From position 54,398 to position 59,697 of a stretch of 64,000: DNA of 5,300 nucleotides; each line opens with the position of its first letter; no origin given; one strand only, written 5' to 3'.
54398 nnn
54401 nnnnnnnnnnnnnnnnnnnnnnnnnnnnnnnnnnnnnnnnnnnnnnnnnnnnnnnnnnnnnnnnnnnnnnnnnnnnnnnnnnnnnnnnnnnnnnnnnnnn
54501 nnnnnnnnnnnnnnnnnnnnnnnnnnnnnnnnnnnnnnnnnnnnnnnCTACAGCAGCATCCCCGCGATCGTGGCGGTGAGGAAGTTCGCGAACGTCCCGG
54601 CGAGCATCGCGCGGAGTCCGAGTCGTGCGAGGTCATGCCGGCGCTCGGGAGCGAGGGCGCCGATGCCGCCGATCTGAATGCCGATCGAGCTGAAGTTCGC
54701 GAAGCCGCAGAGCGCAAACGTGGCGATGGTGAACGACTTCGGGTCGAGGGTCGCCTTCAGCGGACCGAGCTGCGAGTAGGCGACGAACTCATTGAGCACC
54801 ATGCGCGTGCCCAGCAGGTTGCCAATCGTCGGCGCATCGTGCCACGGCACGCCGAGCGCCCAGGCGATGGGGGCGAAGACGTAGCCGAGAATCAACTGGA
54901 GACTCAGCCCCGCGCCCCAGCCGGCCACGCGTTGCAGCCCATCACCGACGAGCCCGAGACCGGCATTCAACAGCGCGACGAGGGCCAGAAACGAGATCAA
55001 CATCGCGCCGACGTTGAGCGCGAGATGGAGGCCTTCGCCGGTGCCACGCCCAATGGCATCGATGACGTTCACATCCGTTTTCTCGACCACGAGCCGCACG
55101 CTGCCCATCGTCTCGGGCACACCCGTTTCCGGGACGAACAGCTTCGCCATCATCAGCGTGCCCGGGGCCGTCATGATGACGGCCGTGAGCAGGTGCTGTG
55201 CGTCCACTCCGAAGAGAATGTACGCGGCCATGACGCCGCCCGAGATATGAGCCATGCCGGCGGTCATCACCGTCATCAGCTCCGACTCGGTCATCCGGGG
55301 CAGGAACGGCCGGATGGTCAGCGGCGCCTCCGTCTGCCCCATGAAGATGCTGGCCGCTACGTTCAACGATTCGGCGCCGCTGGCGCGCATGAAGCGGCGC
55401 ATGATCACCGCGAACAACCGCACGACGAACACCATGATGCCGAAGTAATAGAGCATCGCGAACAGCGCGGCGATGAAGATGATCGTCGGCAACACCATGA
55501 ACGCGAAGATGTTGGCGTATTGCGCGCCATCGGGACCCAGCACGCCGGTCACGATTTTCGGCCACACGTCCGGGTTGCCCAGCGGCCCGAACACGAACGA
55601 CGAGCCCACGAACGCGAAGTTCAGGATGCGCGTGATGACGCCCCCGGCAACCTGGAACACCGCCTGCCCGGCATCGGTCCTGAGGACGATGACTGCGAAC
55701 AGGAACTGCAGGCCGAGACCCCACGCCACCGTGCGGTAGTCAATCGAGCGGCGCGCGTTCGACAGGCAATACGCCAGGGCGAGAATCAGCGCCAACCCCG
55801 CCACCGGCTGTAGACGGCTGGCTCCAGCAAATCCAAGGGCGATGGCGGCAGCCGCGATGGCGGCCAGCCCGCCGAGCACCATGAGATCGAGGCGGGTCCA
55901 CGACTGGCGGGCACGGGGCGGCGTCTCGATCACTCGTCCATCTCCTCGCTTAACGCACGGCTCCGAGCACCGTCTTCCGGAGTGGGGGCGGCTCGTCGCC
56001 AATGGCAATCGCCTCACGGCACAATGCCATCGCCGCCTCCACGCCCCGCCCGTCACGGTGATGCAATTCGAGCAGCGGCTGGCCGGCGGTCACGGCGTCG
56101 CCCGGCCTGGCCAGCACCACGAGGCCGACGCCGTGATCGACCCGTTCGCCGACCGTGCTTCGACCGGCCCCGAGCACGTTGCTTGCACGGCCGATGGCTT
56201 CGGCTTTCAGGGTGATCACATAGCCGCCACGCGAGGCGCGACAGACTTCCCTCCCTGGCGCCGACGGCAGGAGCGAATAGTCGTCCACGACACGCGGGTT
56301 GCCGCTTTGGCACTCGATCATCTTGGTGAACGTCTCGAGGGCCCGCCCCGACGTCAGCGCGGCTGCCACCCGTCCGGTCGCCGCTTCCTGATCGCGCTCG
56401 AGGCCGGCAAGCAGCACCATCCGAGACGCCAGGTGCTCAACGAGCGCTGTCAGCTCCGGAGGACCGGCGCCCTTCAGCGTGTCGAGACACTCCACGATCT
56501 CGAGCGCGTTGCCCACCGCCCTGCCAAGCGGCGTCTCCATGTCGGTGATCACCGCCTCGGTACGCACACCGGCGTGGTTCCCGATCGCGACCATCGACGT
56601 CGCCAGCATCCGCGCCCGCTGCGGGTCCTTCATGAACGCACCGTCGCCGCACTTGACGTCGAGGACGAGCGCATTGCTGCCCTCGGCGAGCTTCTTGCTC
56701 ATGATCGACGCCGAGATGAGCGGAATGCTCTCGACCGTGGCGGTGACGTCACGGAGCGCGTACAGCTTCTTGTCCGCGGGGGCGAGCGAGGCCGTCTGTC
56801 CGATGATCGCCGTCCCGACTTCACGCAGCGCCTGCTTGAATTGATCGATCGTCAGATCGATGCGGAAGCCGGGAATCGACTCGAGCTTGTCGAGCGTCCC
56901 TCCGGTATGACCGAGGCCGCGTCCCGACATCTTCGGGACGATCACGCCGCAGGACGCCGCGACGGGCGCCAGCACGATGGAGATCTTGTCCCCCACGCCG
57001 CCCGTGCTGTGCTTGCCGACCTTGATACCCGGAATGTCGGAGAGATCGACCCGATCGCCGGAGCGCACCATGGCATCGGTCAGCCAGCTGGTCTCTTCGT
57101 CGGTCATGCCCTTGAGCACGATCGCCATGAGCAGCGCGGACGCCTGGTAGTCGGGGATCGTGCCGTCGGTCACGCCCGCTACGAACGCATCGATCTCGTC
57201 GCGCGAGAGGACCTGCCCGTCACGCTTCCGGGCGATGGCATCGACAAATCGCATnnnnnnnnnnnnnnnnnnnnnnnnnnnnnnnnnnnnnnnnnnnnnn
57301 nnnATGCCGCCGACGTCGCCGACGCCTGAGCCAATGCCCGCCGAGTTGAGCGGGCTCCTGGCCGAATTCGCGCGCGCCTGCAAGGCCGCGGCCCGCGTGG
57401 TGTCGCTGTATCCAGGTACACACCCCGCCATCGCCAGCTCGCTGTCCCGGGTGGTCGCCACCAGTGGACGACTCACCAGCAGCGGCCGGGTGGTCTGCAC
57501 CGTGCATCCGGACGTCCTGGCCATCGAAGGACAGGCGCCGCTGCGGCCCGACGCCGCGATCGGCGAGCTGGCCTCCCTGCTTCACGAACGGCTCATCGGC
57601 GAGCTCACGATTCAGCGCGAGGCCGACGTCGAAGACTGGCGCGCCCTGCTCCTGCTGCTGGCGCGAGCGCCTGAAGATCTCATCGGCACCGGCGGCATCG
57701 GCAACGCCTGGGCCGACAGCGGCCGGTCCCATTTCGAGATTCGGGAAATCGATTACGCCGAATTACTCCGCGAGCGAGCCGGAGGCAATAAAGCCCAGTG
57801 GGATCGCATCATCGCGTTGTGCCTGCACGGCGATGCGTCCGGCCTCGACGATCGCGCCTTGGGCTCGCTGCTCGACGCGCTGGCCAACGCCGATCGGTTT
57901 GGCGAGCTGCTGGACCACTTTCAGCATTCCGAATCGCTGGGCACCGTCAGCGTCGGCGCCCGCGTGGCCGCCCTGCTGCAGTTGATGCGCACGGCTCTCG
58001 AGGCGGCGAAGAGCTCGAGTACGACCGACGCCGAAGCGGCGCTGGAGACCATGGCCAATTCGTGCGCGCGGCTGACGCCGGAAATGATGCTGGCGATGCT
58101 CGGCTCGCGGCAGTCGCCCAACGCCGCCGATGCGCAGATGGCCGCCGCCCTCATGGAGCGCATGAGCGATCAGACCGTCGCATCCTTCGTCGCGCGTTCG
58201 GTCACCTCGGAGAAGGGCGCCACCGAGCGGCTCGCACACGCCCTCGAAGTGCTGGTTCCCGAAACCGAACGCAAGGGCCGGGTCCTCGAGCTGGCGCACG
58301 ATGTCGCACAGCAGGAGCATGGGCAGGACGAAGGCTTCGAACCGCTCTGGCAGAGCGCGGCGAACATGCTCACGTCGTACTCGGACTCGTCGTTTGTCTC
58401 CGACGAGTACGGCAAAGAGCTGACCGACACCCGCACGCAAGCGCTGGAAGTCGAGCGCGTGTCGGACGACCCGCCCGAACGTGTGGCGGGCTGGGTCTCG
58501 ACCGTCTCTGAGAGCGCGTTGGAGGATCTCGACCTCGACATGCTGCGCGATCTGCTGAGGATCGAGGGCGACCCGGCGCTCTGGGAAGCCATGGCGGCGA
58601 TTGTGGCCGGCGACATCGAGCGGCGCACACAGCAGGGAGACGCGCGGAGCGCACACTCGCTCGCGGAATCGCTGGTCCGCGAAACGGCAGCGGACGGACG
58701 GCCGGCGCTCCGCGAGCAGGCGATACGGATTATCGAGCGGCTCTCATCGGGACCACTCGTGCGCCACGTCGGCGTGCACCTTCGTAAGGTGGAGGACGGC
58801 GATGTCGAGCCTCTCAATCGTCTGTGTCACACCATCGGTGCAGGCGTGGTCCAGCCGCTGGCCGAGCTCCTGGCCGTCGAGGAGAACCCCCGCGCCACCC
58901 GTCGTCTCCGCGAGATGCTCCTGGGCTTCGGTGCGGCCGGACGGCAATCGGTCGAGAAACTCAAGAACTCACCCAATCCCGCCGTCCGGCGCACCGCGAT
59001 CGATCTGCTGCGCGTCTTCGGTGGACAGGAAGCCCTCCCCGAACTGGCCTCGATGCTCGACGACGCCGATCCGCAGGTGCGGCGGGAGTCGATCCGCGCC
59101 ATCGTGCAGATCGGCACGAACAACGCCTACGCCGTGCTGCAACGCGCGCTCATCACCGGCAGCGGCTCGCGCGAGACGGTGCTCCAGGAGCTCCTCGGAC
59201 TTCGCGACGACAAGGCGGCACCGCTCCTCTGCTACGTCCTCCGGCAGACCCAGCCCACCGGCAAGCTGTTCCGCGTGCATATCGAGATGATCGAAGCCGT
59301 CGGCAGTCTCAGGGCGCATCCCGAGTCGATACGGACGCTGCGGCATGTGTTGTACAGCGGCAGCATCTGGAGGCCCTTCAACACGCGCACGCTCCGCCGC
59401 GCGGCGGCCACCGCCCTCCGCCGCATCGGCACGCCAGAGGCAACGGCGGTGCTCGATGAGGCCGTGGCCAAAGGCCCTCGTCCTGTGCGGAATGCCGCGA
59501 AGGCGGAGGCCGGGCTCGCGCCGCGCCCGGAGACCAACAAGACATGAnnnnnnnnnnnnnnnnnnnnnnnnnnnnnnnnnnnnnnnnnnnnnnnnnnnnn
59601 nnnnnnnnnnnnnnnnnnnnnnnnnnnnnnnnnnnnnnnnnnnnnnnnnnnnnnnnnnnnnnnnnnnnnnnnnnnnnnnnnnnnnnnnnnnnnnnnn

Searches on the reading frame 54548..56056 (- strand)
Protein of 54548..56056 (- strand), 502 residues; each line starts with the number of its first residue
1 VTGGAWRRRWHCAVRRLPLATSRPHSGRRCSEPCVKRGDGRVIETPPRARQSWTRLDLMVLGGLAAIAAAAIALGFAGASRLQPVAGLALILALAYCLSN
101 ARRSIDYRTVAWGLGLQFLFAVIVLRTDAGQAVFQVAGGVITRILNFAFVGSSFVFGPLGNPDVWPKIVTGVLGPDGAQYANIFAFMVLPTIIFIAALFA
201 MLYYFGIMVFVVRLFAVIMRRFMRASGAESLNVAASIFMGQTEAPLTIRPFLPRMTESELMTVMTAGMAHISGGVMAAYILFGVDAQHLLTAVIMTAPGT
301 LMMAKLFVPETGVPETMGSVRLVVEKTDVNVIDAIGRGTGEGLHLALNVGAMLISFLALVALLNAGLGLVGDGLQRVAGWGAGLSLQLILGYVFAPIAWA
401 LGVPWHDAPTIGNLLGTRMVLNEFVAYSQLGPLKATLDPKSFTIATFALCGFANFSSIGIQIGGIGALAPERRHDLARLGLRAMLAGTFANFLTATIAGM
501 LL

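Call 22: search_protein_families(library=pfam, proteins=[window:54548-56056:-])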
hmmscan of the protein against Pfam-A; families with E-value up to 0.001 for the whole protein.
window:54548-56056:- (502 aa): 3 families
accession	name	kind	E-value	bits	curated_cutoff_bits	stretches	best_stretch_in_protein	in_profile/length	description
PF07662.18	Nucleos_tra2_C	-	1.1e-78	264.2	32.3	1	288-499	1-213/213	Na+ dependent nucleoside transporter C-terminus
PF01773.25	Nucleos_tra2_N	-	3.2e-23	82.5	27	1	86-159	1-74/74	Na+ dependent nucleoside transporter N-terminus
PF07670.19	Gate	-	6.8e-14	52.6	29.6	1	186-282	2-100/104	Nucleoside recognition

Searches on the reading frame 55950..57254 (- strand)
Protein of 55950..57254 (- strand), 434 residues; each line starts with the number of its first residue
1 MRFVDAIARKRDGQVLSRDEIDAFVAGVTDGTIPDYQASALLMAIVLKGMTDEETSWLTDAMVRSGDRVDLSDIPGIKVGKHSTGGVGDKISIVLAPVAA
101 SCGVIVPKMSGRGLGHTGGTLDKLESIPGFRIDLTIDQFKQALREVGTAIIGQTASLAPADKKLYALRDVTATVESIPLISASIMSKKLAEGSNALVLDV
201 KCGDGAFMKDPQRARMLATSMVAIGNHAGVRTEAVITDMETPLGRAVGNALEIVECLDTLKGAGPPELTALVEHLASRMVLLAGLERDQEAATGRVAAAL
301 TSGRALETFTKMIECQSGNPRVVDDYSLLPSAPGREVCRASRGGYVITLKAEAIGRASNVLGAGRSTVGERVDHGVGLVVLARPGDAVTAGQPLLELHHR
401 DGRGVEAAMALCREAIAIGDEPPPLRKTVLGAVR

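Call 22: search_protein_families(library=pfam, proteins=[window:55950-57254:-])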
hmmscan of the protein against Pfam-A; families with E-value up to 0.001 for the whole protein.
window:55950-57254:- (434 aa): 3 families
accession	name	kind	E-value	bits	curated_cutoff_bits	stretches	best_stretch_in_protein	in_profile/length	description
PF00591.27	Glycos_transf_3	-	1.2e-46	159.9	27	1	79-306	5-253/253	Glycosyl transferase family, a/b domain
PF02885.22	Glycos_trans_3N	-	3.5e-23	81.6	26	1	5-66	2-63/63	Glycosyl transferase family, helical bundle domain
PF07831.19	PYNP_C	-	5.1e-17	61.7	27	1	345-418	1-74/75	Pyrimidine nucleoside phosphorylase C-terminal domain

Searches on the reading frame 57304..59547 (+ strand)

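Call 22: search_protein_families(library=pfam, proteins=[window:57304-59547:+])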
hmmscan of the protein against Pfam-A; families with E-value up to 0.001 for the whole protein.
window:57304-59547:+ (747 aa): 3 families
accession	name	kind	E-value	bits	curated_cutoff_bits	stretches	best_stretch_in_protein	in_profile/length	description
PF13646.12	HEAT_2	-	4.9e-19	68.8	27.7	2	551-622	6-77/88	HEAT repeats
PF02985.28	HEAT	-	4.7e-07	29.9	23.5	0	578-604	2-28/31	HEAT repeat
PF03130.22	HEAT_PBS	-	1.5e-05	25.5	20.9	0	697-721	1-25/27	PBS lyase HEAT-like repeat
